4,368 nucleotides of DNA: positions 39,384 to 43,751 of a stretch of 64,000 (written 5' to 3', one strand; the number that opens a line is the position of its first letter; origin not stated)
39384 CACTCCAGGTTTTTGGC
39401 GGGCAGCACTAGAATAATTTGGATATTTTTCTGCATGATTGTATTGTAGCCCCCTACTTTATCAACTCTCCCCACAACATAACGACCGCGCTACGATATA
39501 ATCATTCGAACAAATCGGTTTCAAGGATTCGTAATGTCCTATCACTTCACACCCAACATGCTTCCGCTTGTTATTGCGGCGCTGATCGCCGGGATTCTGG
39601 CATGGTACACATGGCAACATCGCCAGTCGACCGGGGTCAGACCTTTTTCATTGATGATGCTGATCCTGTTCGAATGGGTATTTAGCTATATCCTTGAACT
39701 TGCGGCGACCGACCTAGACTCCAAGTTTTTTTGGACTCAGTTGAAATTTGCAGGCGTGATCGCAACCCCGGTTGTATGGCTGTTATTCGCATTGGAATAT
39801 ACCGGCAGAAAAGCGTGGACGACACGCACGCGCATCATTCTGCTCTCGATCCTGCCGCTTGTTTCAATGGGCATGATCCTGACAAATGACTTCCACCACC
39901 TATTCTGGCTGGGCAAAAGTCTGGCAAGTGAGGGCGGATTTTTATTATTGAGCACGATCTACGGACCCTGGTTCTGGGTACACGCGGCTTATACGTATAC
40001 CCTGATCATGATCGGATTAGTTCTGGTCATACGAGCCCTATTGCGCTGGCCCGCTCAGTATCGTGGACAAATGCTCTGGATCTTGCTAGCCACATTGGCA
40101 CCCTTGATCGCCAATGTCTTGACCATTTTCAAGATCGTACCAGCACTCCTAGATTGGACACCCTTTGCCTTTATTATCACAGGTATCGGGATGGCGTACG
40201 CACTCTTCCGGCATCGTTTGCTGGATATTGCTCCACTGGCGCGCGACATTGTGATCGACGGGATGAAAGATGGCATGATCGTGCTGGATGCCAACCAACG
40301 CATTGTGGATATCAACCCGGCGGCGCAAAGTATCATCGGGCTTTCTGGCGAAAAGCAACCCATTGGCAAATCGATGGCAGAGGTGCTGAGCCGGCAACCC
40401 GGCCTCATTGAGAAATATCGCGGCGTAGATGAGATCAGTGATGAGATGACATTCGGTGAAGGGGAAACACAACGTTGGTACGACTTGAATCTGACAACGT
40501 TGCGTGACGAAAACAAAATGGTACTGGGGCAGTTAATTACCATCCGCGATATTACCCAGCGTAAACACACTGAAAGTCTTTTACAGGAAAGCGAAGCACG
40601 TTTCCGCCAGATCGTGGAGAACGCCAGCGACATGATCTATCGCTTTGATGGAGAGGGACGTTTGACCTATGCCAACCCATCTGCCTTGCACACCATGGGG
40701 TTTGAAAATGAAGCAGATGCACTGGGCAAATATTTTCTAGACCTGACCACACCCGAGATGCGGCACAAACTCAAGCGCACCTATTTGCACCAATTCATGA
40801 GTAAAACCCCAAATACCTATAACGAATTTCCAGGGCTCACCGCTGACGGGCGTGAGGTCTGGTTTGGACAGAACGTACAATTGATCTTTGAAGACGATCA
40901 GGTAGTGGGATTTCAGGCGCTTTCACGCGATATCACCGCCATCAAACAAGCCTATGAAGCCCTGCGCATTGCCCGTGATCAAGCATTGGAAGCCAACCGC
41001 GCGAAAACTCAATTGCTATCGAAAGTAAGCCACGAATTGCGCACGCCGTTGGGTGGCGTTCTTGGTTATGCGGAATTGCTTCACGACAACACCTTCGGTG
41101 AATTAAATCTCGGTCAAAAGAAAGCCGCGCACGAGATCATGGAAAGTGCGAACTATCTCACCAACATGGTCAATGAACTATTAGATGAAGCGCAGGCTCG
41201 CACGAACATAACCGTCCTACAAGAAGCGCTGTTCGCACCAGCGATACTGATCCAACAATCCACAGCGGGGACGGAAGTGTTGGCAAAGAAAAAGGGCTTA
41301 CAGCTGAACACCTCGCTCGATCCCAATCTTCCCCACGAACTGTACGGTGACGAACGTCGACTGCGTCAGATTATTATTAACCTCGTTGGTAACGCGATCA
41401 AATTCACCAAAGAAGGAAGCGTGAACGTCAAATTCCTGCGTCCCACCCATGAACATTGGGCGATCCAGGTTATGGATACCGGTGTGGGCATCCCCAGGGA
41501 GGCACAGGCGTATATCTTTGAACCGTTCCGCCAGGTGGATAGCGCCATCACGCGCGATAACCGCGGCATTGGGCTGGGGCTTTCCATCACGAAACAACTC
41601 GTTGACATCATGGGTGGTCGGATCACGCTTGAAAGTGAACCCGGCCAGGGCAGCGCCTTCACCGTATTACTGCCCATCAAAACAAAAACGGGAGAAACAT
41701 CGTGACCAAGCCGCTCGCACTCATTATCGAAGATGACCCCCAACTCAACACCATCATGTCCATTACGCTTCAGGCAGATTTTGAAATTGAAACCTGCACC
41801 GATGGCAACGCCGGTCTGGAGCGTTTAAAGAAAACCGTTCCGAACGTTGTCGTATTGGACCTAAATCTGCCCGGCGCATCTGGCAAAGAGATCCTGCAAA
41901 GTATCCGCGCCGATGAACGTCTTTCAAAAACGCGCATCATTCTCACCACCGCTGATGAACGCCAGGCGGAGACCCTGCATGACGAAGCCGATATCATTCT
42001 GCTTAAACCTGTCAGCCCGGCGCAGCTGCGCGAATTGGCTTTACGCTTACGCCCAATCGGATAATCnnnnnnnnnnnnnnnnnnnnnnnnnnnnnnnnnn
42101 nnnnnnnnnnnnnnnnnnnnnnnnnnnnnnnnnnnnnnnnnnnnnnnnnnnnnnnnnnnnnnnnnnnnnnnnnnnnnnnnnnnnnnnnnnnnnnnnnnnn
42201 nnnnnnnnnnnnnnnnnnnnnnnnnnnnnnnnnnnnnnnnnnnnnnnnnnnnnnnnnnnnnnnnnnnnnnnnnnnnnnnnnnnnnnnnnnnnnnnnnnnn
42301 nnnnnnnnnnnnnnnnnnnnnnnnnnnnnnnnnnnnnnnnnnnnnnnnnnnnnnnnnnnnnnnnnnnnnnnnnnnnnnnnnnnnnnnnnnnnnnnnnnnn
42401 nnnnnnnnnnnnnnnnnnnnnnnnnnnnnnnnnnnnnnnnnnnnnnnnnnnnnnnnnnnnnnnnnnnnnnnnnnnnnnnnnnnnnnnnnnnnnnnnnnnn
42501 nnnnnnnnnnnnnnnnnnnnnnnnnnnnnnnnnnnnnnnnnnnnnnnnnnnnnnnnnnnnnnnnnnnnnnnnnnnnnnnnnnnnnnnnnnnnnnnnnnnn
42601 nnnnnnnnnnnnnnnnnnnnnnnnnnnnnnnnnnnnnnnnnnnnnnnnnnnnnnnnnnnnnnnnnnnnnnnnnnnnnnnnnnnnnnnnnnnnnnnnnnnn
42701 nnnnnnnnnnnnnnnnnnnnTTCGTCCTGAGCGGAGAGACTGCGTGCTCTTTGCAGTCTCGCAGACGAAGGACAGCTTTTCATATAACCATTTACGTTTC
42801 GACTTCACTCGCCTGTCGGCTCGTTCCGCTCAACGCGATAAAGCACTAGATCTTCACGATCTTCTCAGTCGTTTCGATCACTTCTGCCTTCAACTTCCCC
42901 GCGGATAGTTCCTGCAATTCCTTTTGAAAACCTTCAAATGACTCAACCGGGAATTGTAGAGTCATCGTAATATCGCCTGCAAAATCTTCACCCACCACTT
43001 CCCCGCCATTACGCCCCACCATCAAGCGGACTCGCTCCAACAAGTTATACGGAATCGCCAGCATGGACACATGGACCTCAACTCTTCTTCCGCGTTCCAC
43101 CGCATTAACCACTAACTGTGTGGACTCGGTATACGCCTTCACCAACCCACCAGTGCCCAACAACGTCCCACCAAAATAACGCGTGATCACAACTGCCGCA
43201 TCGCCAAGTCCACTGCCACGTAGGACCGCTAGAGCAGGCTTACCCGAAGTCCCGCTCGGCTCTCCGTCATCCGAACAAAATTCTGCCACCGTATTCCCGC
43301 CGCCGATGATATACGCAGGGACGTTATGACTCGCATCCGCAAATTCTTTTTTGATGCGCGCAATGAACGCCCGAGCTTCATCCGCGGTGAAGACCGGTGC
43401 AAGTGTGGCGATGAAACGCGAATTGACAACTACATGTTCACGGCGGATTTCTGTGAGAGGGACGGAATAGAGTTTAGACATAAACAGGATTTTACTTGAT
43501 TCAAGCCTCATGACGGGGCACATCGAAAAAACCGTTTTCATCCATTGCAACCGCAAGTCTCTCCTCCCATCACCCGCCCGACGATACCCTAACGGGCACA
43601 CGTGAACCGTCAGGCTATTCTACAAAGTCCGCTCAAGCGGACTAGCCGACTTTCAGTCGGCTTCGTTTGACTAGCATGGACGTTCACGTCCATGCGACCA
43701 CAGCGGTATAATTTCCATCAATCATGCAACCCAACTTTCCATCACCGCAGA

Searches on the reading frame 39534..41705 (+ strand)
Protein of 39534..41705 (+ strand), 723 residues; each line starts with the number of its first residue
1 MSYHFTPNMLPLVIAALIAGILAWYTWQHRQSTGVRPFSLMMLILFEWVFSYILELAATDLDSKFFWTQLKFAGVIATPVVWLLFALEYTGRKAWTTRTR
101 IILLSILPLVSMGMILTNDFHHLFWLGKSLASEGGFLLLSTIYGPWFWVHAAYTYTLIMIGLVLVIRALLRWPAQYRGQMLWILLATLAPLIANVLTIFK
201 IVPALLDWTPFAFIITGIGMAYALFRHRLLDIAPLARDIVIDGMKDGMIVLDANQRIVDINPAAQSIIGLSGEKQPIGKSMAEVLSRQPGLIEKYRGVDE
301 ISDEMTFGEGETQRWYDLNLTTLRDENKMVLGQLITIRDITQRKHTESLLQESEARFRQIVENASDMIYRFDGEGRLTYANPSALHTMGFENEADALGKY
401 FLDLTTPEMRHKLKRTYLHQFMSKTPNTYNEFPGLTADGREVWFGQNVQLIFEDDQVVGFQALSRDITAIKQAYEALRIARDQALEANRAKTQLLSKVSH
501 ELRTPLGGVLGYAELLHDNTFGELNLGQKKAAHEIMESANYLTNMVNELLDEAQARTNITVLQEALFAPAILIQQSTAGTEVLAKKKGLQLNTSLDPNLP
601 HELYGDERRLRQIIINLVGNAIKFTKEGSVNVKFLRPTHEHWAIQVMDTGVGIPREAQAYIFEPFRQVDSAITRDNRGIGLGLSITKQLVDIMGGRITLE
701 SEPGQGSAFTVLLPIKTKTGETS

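Call 21: search_protein_families(library=pfam, proteins=[window:39534-41705:+])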
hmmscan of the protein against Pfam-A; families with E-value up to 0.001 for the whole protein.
window:39534-41705:+ (723 aa): 8 families
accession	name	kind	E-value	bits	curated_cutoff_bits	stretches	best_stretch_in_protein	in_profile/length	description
PF16927.11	HisKA_7TM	-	2.7e-68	230.6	28.6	1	12-234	2-224/224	N-terminal 7TM region of histidine kinase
PF02518.31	HATPase_c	-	1.4e-29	103.2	26.4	1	605-716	1-110/111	Histidine kinase-, DNA gyrase B-, and HSP90-like ATPase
PF08448.16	PAS_4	-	3.1e-22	79.3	23.1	2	242-344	2-109/110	PAS fold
PF00989.32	PAS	-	2e-19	70.1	22.6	2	240-340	6-113/113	PAS fold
PF13188.13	PAS_8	-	4.4e-17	61.7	21.8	2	355-410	1-55/65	PAS domain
PF00512.31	HisKA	-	1.6e-15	57.4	26.9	1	490-556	1-64/66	His Kinase A (phospho-acceptor) domain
PF13426.13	PAS_9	-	2.8e-15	56.9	27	2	246-342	2-103/103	PAS domain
PF12860.13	PAS_7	-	0.0009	19.8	27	0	241-288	1-48/115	PAS fold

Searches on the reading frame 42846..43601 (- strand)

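Call 21: search_protein_families(library=pfam, proteins=[window:42846-43601:-])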
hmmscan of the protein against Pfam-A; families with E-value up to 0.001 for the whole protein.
window:42846-43601:- (251 aa): 2 families
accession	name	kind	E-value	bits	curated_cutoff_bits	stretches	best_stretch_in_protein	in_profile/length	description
PF01205.25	UPF0029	-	4.1e-33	114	27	1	60-164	2-106/107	Uncharacterized protein family UPF0029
PF09186.17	DUF1949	-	9.8e-10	38.6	23.7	1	181-236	1-56/56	Domain of unknown function (DUF1949)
